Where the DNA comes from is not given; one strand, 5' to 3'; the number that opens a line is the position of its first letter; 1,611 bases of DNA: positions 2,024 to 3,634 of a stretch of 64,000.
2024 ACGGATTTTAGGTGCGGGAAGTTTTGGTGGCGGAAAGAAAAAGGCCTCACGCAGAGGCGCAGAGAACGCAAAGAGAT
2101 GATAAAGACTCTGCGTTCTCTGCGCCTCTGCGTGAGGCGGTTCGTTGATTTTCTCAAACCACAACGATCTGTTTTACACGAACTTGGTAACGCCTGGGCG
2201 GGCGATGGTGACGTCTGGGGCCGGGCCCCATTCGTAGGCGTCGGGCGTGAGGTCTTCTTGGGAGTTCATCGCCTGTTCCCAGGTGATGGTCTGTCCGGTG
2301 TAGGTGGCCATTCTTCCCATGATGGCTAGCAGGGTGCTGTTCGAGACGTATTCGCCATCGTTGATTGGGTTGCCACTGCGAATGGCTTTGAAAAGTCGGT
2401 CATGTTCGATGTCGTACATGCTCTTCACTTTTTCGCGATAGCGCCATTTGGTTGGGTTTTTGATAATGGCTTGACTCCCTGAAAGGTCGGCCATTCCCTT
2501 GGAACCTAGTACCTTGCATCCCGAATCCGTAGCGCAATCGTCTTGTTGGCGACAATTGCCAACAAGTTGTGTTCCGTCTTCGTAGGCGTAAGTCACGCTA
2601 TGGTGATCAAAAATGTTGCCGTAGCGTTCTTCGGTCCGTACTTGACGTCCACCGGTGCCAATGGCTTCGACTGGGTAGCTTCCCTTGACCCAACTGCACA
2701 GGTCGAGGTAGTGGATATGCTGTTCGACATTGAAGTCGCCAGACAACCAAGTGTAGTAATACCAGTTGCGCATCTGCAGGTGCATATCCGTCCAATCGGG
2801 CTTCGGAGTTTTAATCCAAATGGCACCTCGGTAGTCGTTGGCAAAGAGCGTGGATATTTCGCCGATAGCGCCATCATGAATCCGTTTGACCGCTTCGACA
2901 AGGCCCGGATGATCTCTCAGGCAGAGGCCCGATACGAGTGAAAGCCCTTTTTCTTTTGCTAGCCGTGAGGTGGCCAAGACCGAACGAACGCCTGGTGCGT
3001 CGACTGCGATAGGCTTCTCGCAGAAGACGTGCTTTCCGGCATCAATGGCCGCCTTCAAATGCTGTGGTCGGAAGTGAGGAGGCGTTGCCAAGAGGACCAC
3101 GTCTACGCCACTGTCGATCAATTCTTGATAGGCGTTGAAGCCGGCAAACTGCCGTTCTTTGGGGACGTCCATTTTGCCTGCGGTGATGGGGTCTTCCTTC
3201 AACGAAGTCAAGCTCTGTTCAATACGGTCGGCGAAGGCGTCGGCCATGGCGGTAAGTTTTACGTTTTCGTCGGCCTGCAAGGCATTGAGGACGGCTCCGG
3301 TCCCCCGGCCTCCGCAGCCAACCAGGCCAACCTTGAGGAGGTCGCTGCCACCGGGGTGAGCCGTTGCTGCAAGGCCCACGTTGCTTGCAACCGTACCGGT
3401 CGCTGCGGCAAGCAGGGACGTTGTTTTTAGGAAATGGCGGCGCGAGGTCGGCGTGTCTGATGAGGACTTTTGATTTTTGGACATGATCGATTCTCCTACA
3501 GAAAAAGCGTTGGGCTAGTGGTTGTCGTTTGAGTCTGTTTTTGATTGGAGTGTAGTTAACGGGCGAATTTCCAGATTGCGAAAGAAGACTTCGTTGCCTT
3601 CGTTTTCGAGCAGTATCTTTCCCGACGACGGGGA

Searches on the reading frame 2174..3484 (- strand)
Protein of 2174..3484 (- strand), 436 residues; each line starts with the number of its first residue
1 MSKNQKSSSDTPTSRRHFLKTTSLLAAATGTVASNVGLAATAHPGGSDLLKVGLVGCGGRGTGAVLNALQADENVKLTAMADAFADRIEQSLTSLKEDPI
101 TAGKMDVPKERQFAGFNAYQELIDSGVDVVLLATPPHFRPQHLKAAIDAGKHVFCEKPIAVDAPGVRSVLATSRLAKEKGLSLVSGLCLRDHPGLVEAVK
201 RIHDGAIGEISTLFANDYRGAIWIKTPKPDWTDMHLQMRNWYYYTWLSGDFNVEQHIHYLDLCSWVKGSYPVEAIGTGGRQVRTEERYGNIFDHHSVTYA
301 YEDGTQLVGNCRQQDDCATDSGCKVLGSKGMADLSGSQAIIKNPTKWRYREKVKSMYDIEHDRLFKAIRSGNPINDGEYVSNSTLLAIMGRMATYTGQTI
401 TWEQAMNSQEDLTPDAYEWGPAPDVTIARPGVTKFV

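Call 29: search_protein_families(library=pfam, proteins=[window:2174-3484:-])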
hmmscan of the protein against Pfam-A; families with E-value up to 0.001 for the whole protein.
window:2174-3484:- (436 aa): 3 families
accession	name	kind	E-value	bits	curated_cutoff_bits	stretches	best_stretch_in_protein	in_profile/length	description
PF01408.29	GFO_IDH_MocA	-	1.7e-14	55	24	1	50-181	1-114/120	Oxidoreductase family, NAD-binding Rossmann fold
PF22725.1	GFO_IDH_MocA_C3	-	1.3e-07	32.1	27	1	198-332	4-123/124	GFO/IDH/MocA C-terminal domain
PF10518.14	TAT_signal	-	0.00039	20.6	22.7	0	13-30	2-19/21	TAT (twin-arginine translocation) pathway signal sequence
